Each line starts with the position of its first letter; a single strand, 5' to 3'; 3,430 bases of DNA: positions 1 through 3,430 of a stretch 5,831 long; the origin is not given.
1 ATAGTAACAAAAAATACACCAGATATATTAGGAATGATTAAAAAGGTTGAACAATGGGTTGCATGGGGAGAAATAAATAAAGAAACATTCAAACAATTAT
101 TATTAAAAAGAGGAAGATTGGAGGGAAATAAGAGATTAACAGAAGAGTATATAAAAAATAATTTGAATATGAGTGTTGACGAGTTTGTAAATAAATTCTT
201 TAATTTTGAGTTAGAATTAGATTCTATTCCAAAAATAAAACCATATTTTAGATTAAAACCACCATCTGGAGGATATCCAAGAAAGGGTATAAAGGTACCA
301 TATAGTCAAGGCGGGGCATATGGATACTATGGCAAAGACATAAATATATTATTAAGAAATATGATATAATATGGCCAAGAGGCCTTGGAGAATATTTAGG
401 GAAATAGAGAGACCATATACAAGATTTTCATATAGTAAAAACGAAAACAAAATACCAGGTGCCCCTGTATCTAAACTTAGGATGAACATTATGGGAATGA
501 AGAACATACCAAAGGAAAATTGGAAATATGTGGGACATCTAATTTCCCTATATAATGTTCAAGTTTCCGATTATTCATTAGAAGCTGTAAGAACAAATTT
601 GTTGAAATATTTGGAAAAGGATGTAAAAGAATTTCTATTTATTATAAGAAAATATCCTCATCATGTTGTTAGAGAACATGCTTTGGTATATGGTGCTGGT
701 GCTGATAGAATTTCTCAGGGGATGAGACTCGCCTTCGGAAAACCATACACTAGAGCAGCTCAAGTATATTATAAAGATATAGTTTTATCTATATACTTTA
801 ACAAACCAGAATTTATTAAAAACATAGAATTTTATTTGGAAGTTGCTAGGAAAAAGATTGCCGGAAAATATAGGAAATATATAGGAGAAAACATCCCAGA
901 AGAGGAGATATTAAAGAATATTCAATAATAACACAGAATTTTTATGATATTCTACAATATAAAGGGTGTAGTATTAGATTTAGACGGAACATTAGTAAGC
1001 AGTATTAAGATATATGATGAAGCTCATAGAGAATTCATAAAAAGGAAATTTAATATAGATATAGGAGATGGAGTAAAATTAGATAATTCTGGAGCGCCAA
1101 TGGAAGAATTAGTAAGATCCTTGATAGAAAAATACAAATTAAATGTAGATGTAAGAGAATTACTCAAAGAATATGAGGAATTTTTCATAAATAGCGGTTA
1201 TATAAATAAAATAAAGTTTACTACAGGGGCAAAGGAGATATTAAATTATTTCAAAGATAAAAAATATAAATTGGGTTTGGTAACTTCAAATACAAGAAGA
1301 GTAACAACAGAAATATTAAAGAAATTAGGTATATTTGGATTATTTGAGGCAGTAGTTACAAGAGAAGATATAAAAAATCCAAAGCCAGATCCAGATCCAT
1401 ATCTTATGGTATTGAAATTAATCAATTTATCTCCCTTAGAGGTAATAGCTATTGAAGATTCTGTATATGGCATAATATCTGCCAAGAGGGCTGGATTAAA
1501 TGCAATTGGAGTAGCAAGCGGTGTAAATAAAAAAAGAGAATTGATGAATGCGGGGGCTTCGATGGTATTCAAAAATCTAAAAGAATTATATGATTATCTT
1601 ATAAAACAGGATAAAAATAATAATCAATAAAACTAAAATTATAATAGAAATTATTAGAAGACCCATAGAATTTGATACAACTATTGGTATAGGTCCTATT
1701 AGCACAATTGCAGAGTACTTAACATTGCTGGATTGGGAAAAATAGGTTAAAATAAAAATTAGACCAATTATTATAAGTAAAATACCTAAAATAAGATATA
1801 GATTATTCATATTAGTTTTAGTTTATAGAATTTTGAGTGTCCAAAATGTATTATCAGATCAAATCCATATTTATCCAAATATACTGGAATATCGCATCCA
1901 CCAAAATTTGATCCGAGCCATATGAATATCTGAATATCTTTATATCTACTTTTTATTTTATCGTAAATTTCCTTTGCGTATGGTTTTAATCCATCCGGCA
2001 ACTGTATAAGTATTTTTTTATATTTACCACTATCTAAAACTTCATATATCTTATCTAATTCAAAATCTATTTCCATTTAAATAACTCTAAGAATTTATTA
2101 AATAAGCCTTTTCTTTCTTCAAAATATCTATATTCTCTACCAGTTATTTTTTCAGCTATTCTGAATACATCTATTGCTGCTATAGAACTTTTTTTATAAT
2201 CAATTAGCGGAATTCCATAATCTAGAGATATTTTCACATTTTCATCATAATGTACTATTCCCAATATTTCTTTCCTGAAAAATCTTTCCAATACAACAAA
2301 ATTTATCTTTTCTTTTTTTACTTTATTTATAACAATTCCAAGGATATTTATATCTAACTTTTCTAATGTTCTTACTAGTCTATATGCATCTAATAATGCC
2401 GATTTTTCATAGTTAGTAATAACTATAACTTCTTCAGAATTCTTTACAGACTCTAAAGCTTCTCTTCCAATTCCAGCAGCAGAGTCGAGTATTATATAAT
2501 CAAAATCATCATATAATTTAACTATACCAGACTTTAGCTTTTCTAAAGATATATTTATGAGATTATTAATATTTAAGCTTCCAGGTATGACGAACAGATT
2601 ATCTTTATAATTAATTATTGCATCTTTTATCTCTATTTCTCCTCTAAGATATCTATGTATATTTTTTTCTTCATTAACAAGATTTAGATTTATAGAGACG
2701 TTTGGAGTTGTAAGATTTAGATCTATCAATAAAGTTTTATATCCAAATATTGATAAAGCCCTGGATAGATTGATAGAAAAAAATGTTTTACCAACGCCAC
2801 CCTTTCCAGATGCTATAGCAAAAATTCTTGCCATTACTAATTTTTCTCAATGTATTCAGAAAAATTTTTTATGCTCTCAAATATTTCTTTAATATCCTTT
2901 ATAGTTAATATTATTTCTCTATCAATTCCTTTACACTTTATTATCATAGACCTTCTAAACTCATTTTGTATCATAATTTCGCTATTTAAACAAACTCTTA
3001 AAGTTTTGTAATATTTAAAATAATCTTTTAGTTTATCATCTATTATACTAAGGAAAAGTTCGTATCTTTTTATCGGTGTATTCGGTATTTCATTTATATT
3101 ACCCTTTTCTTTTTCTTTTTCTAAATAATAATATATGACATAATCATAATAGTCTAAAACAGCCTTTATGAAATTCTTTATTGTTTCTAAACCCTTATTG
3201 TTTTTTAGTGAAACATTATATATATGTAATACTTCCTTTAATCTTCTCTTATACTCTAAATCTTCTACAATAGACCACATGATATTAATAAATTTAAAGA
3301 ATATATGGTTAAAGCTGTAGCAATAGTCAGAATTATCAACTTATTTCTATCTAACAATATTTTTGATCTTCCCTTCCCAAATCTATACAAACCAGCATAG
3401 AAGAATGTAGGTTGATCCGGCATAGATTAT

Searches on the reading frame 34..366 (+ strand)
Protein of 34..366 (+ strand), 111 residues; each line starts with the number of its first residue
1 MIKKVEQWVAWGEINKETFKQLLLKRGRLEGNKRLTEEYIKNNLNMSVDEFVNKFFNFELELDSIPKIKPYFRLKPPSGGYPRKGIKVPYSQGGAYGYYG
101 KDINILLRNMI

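Call 24: search_protein_families(library=pfam, proteins=[window:34-366:+], max_evalue=1)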
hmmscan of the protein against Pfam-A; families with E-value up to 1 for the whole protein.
window:34-366:+ (111 aa): 1 family
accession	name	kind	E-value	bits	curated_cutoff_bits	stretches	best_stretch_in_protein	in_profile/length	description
PF13106.11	DUF3961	-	0.54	10.5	25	0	95-107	18-30/39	Domain of unknown function (DUF3961)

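Call 65: search_protein_families(library=ncbifam, proteins=[window:34-366:+], max_evalue=1)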
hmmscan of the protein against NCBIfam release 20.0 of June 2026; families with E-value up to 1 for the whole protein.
window:34-366:+ (111 aa): 3 families
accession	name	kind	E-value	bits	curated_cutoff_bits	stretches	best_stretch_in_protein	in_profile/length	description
NF004711.0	PRK06049.1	equivalog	1.1e-39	136.1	130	1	1-111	46-156/156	50S ribosomal protein L30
TIGR01309.1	uL30_arch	equivalog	5.6e-35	120.7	150.05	1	1-111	43-151/151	50S ribosomal protein L30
TIGR01310.1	uL30_euk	subfamily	3.1e-10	40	254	1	1-111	118-236/236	60S ribosomal protein uL30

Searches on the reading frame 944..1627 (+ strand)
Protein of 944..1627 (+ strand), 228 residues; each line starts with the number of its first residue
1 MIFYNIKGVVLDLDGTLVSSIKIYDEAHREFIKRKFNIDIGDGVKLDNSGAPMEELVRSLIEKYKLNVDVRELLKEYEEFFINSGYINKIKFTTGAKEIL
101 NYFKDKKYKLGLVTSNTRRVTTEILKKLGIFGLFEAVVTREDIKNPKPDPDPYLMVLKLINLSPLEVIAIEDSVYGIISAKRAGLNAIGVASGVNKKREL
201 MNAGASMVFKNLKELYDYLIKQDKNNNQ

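Call 24: search_protein_families(library=pfam, proteins=[window:944-1627:+], max_evalue=1)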
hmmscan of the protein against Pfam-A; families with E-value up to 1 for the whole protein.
window:944-1627:+ (228 aa): 9 families
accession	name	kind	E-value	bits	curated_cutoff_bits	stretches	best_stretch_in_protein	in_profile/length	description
PF13419.12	HAD_2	-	2.6e-36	125.8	23.8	1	9-190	1-178/178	Haloacid dehalogenase-like hydrolase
PF00702.32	Hydrolase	-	1.8e-25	90.9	26.4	1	6-184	1-191/191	haloacid dehalogenase-like hydrolase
PF12710.13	HAD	-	6.6e-07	30.4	27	1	9-137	1-127/189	haloacid dehalogenase-like hydrolase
PF03031.24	NIF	-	2.6e-06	27.6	21.8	1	9-188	3-132/160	NLI interacting factor-like phosphatase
PF13242.12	Hydrolase_like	-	1.5e-05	25.2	22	1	147-215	4-75/75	HAD-hyrolase-like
PF13344.12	Hydrolase_6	-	6.9e-05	23.3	27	1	91-133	14-56/101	Haloacid dehalogenase-like hydrolase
PF08282.18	Hydrolase_3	-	0.0015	18.7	20.9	1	9-34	1-26/255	haloacid dehalogenase-like hydrolase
PF24694.1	LNS2_PITM1-3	-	0.079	13.4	27.7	0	89-129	19-59/124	PITM 1-3, LNS2 domain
PF22403.1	DUF6981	-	0.15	12.4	26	0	182-221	25-64/84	Domain of unknown function (DUF6981)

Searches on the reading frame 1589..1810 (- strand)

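Call 24: search_protein_families(library=pfam, proteins=[window:1589-1810:-], max_evalue=1)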
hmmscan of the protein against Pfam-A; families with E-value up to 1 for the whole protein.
window:1589-1810:- (74 aa): 1 family
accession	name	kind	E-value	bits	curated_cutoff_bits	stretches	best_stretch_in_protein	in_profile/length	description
PF01998.22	DUF131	-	6e-10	39.1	22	1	25-70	17-62/62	Protein of unknown function DUF131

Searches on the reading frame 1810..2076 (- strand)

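Call 24: search_protein_families(library=pfam, proteins=[window:1810-2076:-], max_evalue=1)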
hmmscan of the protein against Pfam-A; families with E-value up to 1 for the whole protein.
window:1810-2076:- (89 aa): 1 family
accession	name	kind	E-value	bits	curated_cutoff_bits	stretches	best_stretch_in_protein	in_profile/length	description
PF01866.22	Diphthamide_syn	-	6.5e-12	45.9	33.2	1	26-84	1-58/302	Putative diphthamide synthesis protein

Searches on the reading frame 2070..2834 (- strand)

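Call 24: search_protein_families(library=pfam, proteins=[window:2070-2834:-], max_evalue=1)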
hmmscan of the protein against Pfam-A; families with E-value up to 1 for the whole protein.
window:2070-2834:- (255 aa): 11 families
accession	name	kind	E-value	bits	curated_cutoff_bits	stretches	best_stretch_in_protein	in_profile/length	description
PF01656.29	CbiA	-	5.4e-21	75.3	25.4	1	6-209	2-124/125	CobQ/CobB/MinD/ParA nucleotide binding domain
PF13614.12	AAA_31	-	1.2e-20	74.6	27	1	3-161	2-168/177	AAA domain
PF10609.15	ParA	-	5.5e-19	69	27.1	1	3-172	4-175/246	NUBPL iron-transfer P-loop NTPase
PF06564.18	CBP_BcsQ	-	2.7e-11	43.9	21.3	1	6-228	5-231/234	Cellulose biosynthesis protein BcsQ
PF02374.21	ArsA_ATPase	-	2e-08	34.2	24.3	2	7-76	5-76/305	Anion-transporting ATPase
PF00142.24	Fer4_NifH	-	1.9e-07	31.3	25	2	106-231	111-245/271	4Fe-4S iron sulfur cluster binding proteins, NifH/frxC family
PF13500.12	AAA_26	-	1.7e-05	25.2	27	1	135-200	130-194/198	AAA domain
PF13481.12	AAA_25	-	0.037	14.1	27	1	4-31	34-60/195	AAA domain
PF09140.17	MipZ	-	0.049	13.4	20.7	1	6-119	4-108/262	ATPase MipZ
PF09419.16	PGP_phosphatase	-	0.067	13.2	20.4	1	33-127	8-94/168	Mitochondrial PGP phosphatase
PF13479.12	AAA_24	-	0.43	10.8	27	0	10-137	9-92/195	AAA domain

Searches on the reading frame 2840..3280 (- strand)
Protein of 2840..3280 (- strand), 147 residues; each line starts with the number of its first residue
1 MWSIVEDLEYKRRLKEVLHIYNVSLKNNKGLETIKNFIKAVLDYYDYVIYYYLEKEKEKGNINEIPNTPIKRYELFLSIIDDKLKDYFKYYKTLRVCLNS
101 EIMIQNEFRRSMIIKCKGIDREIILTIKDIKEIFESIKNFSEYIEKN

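Call 24: search_protein_families(library=pfam, proteins=[window:2840-3280:-], max_evalue=1)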
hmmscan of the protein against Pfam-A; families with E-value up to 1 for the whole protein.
window:2840-3280:- (147 aa): 1 family
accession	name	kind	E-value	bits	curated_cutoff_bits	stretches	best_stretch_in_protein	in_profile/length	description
PF22727.1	NCH2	-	0.12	12.9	27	1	82-111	59-88/96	NACHT C-terminal Helical domain 2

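Call 60: find_homologous_proteins(query=window:2840-3280:-, max_evalue=0.001)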
Query window:2840-3280:- (147 aa): 22 proteins with E <= 0.001 among 55 candidates.
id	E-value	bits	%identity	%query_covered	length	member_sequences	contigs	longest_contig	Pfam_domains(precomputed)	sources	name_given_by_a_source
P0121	4.7e-87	307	100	100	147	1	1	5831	-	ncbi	ncbi:MAG: hypothetical protein ACP5G1_02815 [Nanopusillaceae archaeon]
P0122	1.1e-50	189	65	99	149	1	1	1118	-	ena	-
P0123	2.7e-50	188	65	99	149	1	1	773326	-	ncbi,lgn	ncbi:hypothetical protein YN1_2890 [Nanoarchaeota archaeon]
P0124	5.9e-49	184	65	99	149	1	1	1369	-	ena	-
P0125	8.1e-49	183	65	99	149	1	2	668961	-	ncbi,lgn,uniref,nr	ncbi:hypothetical protein MJ1_0739 [Nanobdella aerobiophila]|uniref:Uncharacterized protein n=1 Tax=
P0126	1.9e-48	182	61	99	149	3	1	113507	-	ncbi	ncbi:MAG: hypothetical protein ACP5GJ_00250 [Nanopusillaceae archaeon]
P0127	9.1e-38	147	56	99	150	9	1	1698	-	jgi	-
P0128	4.1e-37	145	53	99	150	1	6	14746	-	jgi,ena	-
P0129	5.1e-37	145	54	99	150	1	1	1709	-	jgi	-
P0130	1.1e-36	144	53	99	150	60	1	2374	-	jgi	-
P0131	1.2e-36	144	50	99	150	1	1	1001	-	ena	-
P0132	1.7e-36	143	53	99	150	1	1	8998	-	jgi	-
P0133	1.3e-35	140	50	99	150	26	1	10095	-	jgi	jgi:hypothetical protein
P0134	4.7e-33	132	51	95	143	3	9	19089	-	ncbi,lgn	ncbi:MAG: hypothetical protein QXR54_00860 [Nanopusillaceae archaeon]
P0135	5.1e-33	132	54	83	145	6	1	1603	-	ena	-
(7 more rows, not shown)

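Call 65: search_protein_families(library=ncbifam, proteins=[window:2840-3280:-], max_evalue=1)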
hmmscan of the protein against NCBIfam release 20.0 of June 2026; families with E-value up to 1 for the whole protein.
window:2840-3280:- (147 aa): 1 family
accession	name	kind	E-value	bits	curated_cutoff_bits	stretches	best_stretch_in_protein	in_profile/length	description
NF003067.0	PRK03988.1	equivalog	0.078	12.9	129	1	18-117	28-127/138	translation initiation factor IF-2 subunit beta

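Call 66: predict_structure(alignment_id=A4)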
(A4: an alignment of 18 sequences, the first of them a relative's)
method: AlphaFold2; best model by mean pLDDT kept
length: 147 residues; sequences in the alignment: 18
mean_pLDDT: 89.0   pTM: 0.86
mean pLDDT of the five models: 89.0, 88.7, 88.3, 87.7, 87.2
residues with pLDDT >= 90: 85; 70-90: 57; 50-70: 5; < 50: 0
segments of 3 or more residues with pLDDT < 50: none
pLDDT, mean of each block of 10 residues (from residue 1): 83 93 79 91 97 95 95 96 92 91 75 81 87 94 86
secondary structure, 60 per line:
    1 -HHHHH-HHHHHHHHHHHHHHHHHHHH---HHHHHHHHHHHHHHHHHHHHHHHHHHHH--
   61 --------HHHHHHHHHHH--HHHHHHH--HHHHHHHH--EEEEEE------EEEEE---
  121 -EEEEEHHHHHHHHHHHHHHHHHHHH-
elements in order: H2-6 H8-27 H31-58 H69-79 H82-88 H91-98 E101-106 E113-117 E122-126 H127-146

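Call 68: fold_search(model_id=the predicted structure, library=pdb)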
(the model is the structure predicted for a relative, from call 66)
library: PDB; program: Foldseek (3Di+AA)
matches with E <= 10: 479; with E <= 0.001: 0
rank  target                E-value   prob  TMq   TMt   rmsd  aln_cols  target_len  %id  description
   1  7bxo_G                3.0e-02  0.99  0.48  0.53   6.3       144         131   12  Crystal structure of the toxin-antitoxin with AMP-PNP (released 2020-09-30)
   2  5yep_B                1.2e-01  0.91  0.46  0.50   6.6       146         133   14  Crystal structure of SO_3166-SO_3165 from Shewanella oneidensis (released 2018-03-28)
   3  7ae6_B                1.3e-01  0.63  0.36  0.37   7.5       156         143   13  Crystal structure of di-AMPylated HEPN(R102A) toxin (released 2020-12-30)
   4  6m6u_I                1.5e-01  0.94  0.48  0.53   5.4       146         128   15  Crystal structure the toxin-antitoxin MntA-HpeT mutant-D39ED41E (released 2020-09-30)
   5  6m6u_D                1.5e-01  0.80  0.41  0.44   5.6       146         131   13  Crystal structure the toxin-antitoxin MntA-HpeT mutant-D39ED41E (released 2020-09-30)
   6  5yep_C                1.8e-01  0.96  0.51  0.55   5.4       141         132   13  Crystal structure of SO_3166-SO_3165 from Shewanella oneidensis (released 2018-03-28)
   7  6m6u_H                1.9e-01  0.60  0.38  0.41   7.3       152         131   13  Crystal structure the toxin-antitoxin MntA-HpeT mutant-D39ED41E (released 2020-09-30)
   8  6m6w_G                2.2e-01  0.72  0.43  0.47   5.4       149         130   12  Crystal structure the toxin-antitoxin MntA-HpeT mutant-Y104A (released 2020-09-30)
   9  6m6w_H                2.3e-01  0.95  0.52  0.58   4.4       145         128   14  Crystal structure the toxin-antitoxin MntA-HpeT mutant-Y104A (released 2020-09-30)
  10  6m6w_B                3.2e-01  0.72  0.46  0.49   5.0       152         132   12  Crystal structure the toxin-antitoxin MntA-HpeT mutant-Y104A (released 2020-09-30)
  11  6m6u_G                3.8e-01  0.54  0.41  0.44   7.0       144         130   14  Crystal structure the toxin-antitoxin MntA-HpeT mutant-D39ED41E (released 2020-09-30)
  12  6jt0_A                4.5e-01  0.06  0.16  0.06  14.6       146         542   10  Structure of human soluble guanylate cyclase in the unliganded state (released 2019-08-28)
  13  8hbe_A                5.7e-01  0.05  0.13  0.05  15.3       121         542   11  Structure of human soluble guanylate cyclase in the inactive state at 3.1 angstrom (released 2023-04-19)
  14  6dv1_A                7.9e-01  0.13  0.30  0.24  16.9       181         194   10  Crystal structure of the alpha-E-catenin actin-binding domain (released 2018-12-19)
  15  3tf8_A                8.8e-01  0.05  0.16  0.14  15.9       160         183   11  Crystal structure of an H-NOX protein from Nostoc sp. PCC 7120 (released 2011-11-09)
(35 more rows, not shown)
